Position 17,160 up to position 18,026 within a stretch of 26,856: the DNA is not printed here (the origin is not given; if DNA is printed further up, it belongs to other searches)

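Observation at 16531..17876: DsbA-like oxidoreductase, start/stop-overlapped with a membrane protein whose only cysteines are an intramembrane CxxC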

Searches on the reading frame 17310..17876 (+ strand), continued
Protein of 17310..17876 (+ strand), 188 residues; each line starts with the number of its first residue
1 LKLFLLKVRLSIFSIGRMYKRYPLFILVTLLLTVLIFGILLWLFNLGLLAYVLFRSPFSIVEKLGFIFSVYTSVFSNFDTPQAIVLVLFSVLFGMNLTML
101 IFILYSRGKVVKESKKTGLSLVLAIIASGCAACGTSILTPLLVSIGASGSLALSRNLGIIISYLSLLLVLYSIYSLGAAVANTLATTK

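Call 36: search_solved_structures(query=A2, max_evalue=10, show_alignments=2)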
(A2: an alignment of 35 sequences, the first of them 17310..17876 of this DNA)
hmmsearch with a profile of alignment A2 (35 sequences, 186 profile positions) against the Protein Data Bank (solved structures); distinct sequences matched with E-value up to 10: 1.
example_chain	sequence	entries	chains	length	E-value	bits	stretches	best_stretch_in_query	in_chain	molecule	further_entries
6xhz_A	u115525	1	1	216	3.1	10.5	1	112-149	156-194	N4: hypothetical protein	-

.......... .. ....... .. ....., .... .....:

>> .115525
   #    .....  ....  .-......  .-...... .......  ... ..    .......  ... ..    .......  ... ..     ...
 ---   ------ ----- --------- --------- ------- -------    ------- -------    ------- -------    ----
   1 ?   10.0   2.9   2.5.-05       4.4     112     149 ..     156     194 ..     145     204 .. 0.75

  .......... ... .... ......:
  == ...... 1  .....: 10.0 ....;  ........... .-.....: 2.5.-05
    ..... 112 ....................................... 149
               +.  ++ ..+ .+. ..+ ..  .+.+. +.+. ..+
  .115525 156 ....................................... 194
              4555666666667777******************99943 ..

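Call 40: predict_structure(alignment_id=A3)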
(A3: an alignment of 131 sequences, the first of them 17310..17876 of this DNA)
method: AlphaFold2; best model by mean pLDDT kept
length: 188 residues; sequences in the alignment: 131
mean_pLDDT: 80.6   pTM: 0.74
mean pLDDT of the five models: 80.6, 79.5, 77.3, 76.9, 73.4
residues with pLDDT >= 90: 41; 70-90: 98; 50-70: 48; < 50: 1
segments of 3 or more residues with pLDDT < 50: none
pLDDT, mean of each block of 10 residues (from residue 1): 86 91 94 92 83 84 87 80 88 93 78 60 65 63 59 72 86 89 81
secondary structure, 60 per line:
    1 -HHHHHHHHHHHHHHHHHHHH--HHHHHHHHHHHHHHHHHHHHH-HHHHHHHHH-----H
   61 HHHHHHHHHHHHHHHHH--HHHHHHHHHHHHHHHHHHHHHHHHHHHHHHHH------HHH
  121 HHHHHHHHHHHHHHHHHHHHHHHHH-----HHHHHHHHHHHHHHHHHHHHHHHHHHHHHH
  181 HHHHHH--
elements in order: H2-21 H24-44 H46-54 H60-77 H80-111 H118-145 H151-186

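Call 42: find_related_loci(query=A3, collection=metagenome_contigs, flank=3500)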
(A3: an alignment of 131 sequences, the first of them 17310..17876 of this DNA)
Query A3 (188 aa) in metagenome_contigs; peptide patterns used: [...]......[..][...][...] (x = any residue, [..] = any of these).
449 stretches matched a pattern; 369 encode a relative of the query (tblastn E <= 1e-3); the best 80 are kept; 80 distinct loci.
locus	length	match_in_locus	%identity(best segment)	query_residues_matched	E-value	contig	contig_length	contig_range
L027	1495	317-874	75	1-186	1e-88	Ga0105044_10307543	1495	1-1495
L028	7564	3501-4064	67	1-188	6e-80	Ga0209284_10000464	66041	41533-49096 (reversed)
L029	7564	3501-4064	67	1-188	6e-80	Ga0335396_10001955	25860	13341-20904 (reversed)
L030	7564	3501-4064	67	1-188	6e-80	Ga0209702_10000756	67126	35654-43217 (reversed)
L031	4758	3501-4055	52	1-185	1e-61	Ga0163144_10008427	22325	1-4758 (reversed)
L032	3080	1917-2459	39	7-188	4e-38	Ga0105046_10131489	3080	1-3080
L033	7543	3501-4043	38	7-188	8e-38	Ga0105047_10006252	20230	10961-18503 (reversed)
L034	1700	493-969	33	17-176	4e-24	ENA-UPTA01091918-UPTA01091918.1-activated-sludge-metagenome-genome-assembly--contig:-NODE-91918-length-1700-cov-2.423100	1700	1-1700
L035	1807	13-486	34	23-176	7e-23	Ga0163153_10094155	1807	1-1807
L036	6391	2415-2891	37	21-174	1e-21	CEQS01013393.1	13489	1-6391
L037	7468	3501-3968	37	23-174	3e-21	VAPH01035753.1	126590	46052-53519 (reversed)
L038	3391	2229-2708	37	21-176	6e-21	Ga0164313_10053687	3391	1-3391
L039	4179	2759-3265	37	21-184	4e-20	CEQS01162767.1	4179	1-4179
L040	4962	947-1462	31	12-182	5e-19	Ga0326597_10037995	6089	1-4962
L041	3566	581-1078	30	21-184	4e-19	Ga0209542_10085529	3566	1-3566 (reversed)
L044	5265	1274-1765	33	23-184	7e-19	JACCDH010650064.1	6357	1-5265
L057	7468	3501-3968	34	23-176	7e-18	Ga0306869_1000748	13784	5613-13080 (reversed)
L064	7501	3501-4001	31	21-184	2e-17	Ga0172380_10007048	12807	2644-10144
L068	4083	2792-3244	38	42-187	4e-17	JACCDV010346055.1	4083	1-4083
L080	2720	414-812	35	23-153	2e-16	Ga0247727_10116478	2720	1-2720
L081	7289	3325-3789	31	21-174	3e-16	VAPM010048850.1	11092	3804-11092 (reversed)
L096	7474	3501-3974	33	23-176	1e-15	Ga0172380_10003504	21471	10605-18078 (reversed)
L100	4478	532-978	31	5-153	1e-15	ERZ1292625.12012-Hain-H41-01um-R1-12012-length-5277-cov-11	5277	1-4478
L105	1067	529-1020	31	21-182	1e-15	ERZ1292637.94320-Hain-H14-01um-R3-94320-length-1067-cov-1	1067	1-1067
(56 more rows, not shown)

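Call 48: find_homologous_proteins(query=P0079, max_evalue=0.001)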
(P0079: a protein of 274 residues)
Query P0079 (274 aa): 1 proteins with E <= 0.001 among 5126 candidates.
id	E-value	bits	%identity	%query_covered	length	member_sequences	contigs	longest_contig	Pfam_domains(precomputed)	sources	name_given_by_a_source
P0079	2.5e-174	596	100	100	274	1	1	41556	PF00462.31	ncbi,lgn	ncbi:MAG: glutaredoxin domain-containing protein [Candidatus Saccharimonadales bacterium]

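Call 49: find_encoding_contigs(protein=P0079, flank=5000, max_places=2)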
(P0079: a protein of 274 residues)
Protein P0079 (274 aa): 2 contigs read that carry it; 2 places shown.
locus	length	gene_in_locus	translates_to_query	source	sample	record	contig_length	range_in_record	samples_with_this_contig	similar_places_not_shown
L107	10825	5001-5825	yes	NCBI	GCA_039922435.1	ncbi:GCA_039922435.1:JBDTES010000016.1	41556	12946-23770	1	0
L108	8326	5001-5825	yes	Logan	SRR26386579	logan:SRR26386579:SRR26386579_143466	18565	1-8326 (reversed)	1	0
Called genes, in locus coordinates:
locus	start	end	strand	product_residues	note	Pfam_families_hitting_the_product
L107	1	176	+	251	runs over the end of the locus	PF03988:DUF347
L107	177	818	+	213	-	PF09335:VTT_dom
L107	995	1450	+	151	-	PF04205:FMN_bind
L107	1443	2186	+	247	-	PF02424:ApbE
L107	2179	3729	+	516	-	PF03116:NQR2_RnfD_RnfE, PF00175:NAD_binding_1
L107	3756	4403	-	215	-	-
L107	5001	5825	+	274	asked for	PF00462:Glutaredoxin (weak)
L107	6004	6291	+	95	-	PF02583:Trns_repr_metal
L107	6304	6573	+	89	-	PF09851:SHOCT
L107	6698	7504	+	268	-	-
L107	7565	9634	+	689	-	PF19335:HMBD (weak), PF00122:E1-E2_ATPase, PF00702:Hydrolase, PF12710:HAD (faint), PF08282:Hydrolase_3 (weak)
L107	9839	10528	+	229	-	PF03575:Peptidase_S51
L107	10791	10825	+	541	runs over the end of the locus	-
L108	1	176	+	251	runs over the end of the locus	PF03988:DUF347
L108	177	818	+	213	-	PF09335:VTT_dom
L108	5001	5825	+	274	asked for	PF00462:Glutaredoxin (weak)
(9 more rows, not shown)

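Call 52: search_protein_families(library=pfam, proteins=[L081:1850-2431:+, L057:6645-7274:+, L068:3279-3671:+, L096:1851-2261:+, L039:1509-1895:+, L064:2334-2726:+, L080:933-1505:+, L100:1552-2466:+, L044:2467-3705:+, L107:3756-4403:-], max_evalue=0.01)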
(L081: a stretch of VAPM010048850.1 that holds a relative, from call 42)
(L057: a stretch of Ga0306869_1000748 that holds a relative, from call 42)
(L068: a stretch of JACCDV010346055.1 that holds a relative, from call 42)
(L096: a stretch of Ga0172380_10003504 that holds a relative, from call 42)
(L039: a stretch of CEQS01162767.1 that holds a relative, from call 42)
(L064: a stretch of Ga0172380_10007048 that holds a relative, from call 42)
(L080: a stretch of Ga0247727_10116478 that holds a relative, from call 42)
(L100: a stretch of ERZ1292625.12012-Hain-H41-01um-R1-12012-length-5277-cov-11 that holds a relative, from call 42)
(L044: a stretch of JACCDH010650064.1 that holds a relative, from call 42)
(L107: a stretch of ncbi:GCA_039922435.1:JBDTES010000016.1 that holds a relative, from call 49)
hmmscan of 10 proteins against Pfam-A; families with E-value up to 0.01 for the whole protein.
L081:1850-2431:+ (193 aa): 0 families

L057:6645-7274:+ (209 aa): 1 family
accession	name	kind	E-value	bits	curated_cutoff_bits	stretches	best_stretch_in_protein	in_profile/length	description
PF11303.13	DUF3105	-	2.2e-26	92.8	25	1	97-206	9-124/130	Protein of unknown function (DUF3105)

L068:3279-3671:+ (130 aa): 1 family
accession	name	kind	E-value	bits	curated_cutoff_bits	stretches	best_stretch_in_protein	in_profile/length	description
PF13473.12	Cupredoxin_1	-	2.8e-07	30.9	27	1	30-101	17-85/104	Cupredoxin-like domain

L096:1851-2261:+ (136 aa): 0 families

L039:1509-1895:+ (128 aa): 0 families

L064:2334-2726:+ (130 aa): 3 families
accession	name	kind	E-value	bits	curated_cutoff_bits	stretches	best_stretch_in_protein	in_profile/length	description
PF03713.19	DUF305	-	1.3e-19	71.3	27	1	35-124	60-151/151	Domain of unknown function (DUF305)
PF13628.12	DUF4142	-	2.9e-07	31.3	27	1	43-110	59-125/138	Domain of unknown function (DUF4142)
PF04691.17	ApoC-I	-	0.0061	16.8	28.3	0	46-72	4-31/61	Apolipoprotein C-I (ApoC-1)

L080:933-1505:+ (190 aa): 0 families

L100:1552-2466:+ (304 aa): 0 families

L044:2467-3705:+ (412 aa): 4 families
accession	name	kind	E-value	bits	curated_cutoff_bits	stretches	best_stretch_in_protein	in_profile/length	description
PF13624.11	SurA_N_3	-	1.9e-10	41.2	27.2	1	225-344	11-161/162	SurA-like N-terminal domain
PF02600.21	DsbB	-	1.7e-08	35.4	22.1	1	45-125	3-85/148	Disulfide bond formation protein DsbB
PF13623.11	SurA_N_2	-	1.5e-06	28.6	28.5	1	245-322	40-141/145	SurA-like N-terminal domain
PF09312.16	SurA_N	-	0.0015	19.1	30.8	1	271-342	44-115/118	SurA N-terminal domain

L107:3756-4403:- (215 aa): 0 families

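Call 65: fold_search(model_id=the predicted structure, library=pdb)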
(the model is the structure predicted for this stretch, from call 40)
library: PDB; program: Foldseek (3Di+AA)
matches with E <= 10: 146; with E <= 0.001: 0
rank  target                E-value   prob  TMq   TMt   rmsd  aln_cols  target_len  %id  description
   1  7ew4_R                1.1e+00  0.21  0.29  0.22  17.5       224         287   10  Cryo-EM structure of CYM-5541-bound Sphingosine 1-phosphate receptor 3 in complex with Gi protein (released 2021-09-29)
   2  8w8x_R                1.2e+00  0.16  0.25  0.21  17.1       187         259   13  Cryo-EM structure of beta-MSH-MC3R-Gs_Nb35 complex (released 2025-03-19)
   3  6zbb_a                1.5e+00  0.15  0.23  0.20  22.1       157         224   15  bovine ATP synthase Fo domain (released 2020-09-09)
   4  8ioc_R                1.7e+00  0.15  0.25  0.20  16.2       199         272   11  Cryo-EM structure of the gamma-MSH-bound human melanocortin receptor 3 (MC3R)-Gs complex (released 2023-09-20)
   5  6dfk_B                1.8e+00  0.12  0.17  0.14  11.2       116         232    9  Crystal structure of the 11S subunit of the Plasmodium falciparum proteasome, PA28 (released 2019-08-07)
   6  7vvk_R                1.8e+00  0.10  0.22  0.14  17.3       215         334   14  PTH-bound human PTH1R in complex with Gs (class1) (released 2022-08-03)
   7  8dbw_a                2.0e+00  0.21  0.33  0.26  15.0       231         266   12  E. coli ATP synthase imaged in 10mM MgATP State3 "down" Fo classified (released 2023-01-25)
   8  7td1_R                2.0e+00  0.15  0.28  0.21  14.1       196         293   14  Lysophosphatidic acid receptor 1-Gi complex bound to LPA, state a (released 2022-02-09)
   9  6hua_B                2.1e+00  0.07  0.15  0.13  19.0       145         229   16  the competence regulator ComR from Streptococcus vestibularis in complex with its cognate signaling peptide XIP (released 2019-10-23)
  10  9o1a_a                2.2e+00  0.11  0.25  0.18  17.2       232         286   14  Pseudomonas aeruginosa ATPase State1 F1Fo focused (released 2025-12-10)
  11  9jc2_A                2.3e+00  0.21  0.30  0.33  13.9       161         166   16  Engineering of ATP synthase Fo (released 2025-07-09)
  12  6dfk_F                2.3e+00  0.10  0.17  0.14  11.2       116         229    9  Crystal structure of the 11S subunit of the Plasmodium falciparum proteasome, PA28 (released 2019-08-07)
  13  7vvm_R                2.3e+00  0.10  0.22  0.14  16.4       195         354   14  PTH-bound human PTH1R in complex with Gs (class3) (released 2022-08-03)
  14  1i4d_B                2.7e+00  0.07  0.19  0.19  26.6       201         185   16  CRYSTAL STRUCTURE ANALYSIS OF RAC1-GDP COMPLEXED WITH ARFAPTIN (P21) (released 2001-05-16)
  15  8wg7_R                2.7e+00  0.07  0.21  0.16  17.7       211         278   16  Cryo-EM structures of peptide free and Gs-coupled GLP-1R (released 2024-03-06)
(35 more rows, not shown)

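Call 66: search_protein_families(library=pfam, alignment_id=A3, max_evalue=10)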
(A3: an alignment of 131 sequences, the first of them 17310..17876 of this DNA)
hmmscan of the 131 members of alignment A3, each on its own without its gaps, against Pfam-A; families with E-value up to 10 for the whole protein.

A. member 1, window:17310-17876:+ (188 aa): 1 family
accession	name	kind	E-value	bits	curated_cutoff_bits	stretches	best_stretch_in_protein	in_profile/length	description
PF23906.1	DUF7248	-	0.51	10.8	27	1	75-120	3-48/58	Family of unknown function (DUF7248)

B. families by the number of members that match (of 131 scanned): 77 families (the first 25 are shown)
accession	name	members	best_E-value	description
PF12420.13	DUF3671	11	0.014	Fam-L, Fam-M like protein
PF24334.1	DUF7502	10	0.055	Family of unknown function (DUF7502)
PF19230.4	DUF5883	7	0.12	Family of unknown function (DUF5883)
PF11346.13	DUF3149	5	0.0034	Protein of unknown function (DUF3149)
PF03699.18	UPF0182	5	0.29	Uncharacterised protein family (UPF0182)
PF11190.13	DUF2976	5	2.5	Protein of unknown function (DUF2976)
PF09843.14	DUF2070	5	3.6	Predicted membrane protein (DUF2070)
PF11377.13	DUF3180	4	0.019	Protein of unknown function (DUF3180)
PF24441.1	DUF7560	3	0.16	Family of unknown function (DUF7560)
PF12669.12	FeoB_associated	3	0.29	FeoB-associated Cys-rich membrane protein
PF17410.7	Stevor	3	0.31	Subtelomeric Variable Open Reading frame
PF17686.6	DUF5534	2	0.023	Family of unknown function (DUF5534)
PF04971.17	Phage_holin_2_1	2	0.039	Bacteriophage P21 holin S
PF11768.14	Frtz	2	0.15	WD repeat-containing and planar cell polarity effector protein Fritz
PF17853.6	GGDEF_2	2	0.17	GGDEF-like domain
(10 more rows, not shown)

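Call 67: search_protein_families(library=pfam, proteins=[L011:3866-4447:+, L012:3806-4393:+, L020:3761-4360:+, L011:3096-3869:+, L016:3899-4435:+], max_evalue=1)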
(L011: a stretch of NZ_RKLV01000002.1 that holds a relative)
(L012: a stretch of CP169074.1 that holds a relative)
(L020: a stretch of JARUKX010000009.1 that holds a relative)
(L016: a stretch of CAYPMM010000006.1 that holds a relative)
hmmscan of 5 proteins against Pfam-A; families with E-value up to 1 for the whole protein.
L011:3866-4447:+ (193 aa): 0 families

L012:3806-4393:+ (195 aa): 0 families

L020:3761-4360:+ (199 aa): 0 families

L011:3096-3869:+ (257 aa): 5 families
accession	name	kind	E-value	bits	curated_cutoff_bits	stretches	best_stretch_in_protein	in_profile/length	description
PF13462.12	Thioredoxin_4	-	1.3e-16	61.6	23.2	1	85-237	4-149/165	Thioredoxin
PF13098.12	Thioredoxin_2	-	2.5e-09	37.9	27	1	97-254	8-103/104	Thioredoxin-like domain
PF01323.26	DSBA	-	1.4e-06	28.7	25.6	1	155-255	95-190/191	DSBA-like thioredoxin domain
PF00085.26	Thioredoxin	-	0.014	15.9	23.5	1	212-252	58-98/103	Thioredoxin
PF10518.14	TAT_signal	-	0.23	12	22.7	1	41-60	2-21/21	TAT (twin-arginine translocation) pathway signal sequence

L016:3899-4435:+ (178 aa): 1 family
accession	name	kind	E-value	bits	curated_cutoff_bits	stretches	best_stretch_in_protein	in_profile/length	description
PF19942.4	DUF6404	-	0.097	13.5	27.6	1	73-123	48-98/115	Family of unknown function (DUF6404)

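Call 69: search_dna_similar(query=window:17310-17876:+, collection=plasmids, mode=protein, max_evalue=0.01, max_rows=10)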
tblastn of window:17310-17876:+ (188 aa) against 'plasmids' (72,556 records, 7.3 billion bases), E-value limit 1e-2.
Records with a match: 7; places in all: 7; records where one place covers at least 80% of the query: 0.
Best place of each record, by identity: <60% 7.
By first word of the organism name: Haladaptatus 4; Natrononativus 1; Halorussus 1; Halalkalicoccus 1.
By predicted mobility (MOB-suite, as given by PLSDB): non-mobilizable 7.
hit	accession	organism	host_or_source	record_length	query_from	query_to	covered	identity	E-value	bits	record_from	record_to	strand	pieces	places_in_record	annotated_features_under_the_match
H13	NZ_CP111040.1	Haladaptatus caseinilyticus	cell culture,sediment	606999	52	153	54%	28.4%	5e-4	47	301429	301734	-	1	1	hypothetical protein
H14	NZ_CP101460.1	Natrononativus amylolyticus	cell culture,sediment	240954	62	153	49%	30.4%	2e-5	51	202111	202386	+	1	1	hypothetical protein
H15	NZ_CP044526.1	Halorussus halophilus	pure culture,marine solar saltern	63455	52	153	54%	27.5%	5e-3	44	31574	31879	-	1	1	hypothetical protein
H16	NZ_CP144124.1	Halalkalicoccus sp. CGA53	cell culture,sediment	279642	56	153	52%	28.6%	1e-3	46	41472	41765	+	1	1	hypothetical protein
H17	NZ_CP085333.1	Haladaptatus salinisoli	cell culture,saline soil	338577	53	153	54%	26.7%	1e-3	46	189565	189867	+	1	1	hypothetical protein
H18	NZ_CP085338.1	Haladaptatus halobius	cell culture,saline soil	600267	69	153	45%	31.8%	1e-4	49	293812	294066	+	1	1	hypothetical protein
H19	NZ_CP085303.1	Haladaptatus pallidirubidus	cell culture,saline soil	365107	62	153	49%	23.9%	5e-3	44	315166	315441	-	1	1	hypothetical protein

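Call 70: get_annotated_region(hit=H14, flank=6000)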
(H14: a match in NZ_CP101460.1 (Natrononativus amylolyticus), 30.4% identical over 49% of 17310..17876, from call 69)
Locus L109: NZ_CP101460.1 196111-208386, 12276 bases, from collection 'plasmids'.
description: Natrononativus amylolyticus strain CGA73 plasmid unnamed2, complete sequence
organism: Natrononativus amylolyticus (NCBI taxid 2963434)
taxonomy: Archaea; Euryarchaeota; Halobacteria; Halobacteriales; Natrialbaceae; Natrononativus; Natrononativus amylolyticus
host: -; source: cell culture,sediment; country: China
typing (MOB-suite, as given by PLSDB): non-mobilizable
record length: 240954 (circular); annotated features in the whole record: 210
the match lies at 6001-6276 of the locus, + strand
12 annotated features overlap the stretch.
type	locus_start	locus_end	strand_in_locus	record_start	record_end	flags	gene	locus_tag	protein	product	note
CDS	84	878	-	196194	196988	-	-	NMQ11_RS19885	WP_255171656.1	DNA polymerase V family protein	-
CDS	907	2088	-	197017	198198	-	glmU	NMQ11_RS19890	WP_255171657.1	bifunctional sugar-1-phosphate nucleotidylyltransferase/acetyltransferase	-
CDS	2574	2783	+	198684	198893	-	-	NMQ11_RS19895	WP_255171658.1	hypothetical protein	-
CDS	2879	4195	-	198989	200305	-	glmM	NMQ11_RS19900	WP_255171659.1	phosphoglucosamine mutase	GO:0009103 - lipopolysaccharide biosynthetic process [Evidence IEA]; GO:0009252 - peptidoglycan biosynthetic process ...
CDS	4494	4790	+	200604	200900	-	-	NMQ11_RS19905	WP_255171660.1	helix-turn-helix transcriptional regulator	-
CDS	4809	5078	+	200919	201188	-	-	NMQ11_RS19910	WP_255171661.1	MarR family transcriptional regulator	-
CDS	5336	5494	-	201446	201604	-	-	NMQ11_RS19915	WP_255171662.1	DUF1328 family protein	-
CDS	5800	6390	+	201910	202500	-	-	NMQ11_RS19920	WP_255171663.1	hypothetical protein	-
CDS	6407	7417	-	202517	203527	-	-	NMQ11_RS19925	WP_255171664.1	GNAT family N-acetyltransferase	-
CDS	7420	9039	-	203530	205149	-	-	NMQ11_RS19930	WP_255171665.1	alkaline phosphatase family protein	-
CDS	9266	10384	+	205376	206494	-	-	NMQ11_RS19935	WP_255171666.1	DegT/DnrJ/EryC1/StrS family aminotransferase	-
CDS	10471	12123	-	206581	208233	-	-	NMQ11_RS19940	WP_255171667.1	DUF87 domain-containing protein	-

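Call 71: get_annotated_region(hit=H13, flank=6000)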
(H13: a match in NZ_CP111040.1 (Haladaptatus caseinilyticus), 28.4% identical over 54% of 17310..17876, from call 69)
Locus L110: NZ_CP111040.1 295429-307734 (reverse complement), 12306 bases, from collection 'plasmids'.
description: Haladaptatus caseinilyticus strain ZJ1 plasmid unnamed4, complete sequence
organism: Haladaptatus caseinilyticus (NCBI taxid 2993314)
taxonomy: Archaea; Euryarchaeota; Halobacteria; Halobacteriales; Haladaptataceae; Haladaptatus; Haladaptatus caseinilyticus
host: -; source: cell culture,sediment; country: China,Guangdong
typing (MOB-suite, as given by PLSDB): non-mobilizable
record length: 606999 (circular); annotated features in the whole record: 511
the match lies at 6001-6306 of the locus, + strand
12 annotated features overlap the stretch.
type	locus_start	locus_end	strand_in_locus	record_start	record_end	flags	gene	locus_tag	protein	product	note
CDS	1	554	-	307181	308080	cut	-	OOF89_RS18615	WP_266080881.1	polysaccharide deacetylase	-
CDS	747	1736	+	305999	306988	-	-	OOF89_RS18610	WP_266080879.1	asparaginase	-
CDS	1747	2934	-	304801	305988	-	-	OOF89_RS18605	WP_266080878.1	MFS transporter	GO:0055085 - transmembrane transport [Evidence IEA]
CDS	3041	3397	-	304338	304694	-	-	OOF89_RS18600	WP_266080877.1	hypothetical protein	-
CDS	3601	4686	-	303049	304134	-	-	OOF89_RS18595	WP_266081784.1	hypothetical protein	-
CDS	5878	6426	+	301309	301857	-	-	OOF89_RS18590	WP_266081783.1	hypothetical protein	-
CDS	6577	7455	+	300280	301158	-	-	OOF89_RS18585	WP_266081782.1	deacylase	-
CDS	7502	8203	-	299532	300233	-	-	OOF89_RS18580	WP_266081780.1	thioredoxin domain-containing protein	-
CDS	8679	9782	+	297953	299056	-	-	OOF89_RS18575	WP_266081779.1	thioredoxin domain-containing protein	-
CDS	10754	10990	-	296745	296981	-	-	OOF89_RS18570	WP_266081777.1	UPF0058 family protein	-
CDS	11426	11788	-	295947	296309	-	-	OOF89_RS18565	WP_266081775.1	PadR family transcriptional regulator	-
CDS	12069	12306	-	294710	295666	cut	-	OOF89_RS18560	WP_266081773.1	transcription initiation factor IIB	GO:0006352 - DNA-templated transcription initiation [Evidence IEA]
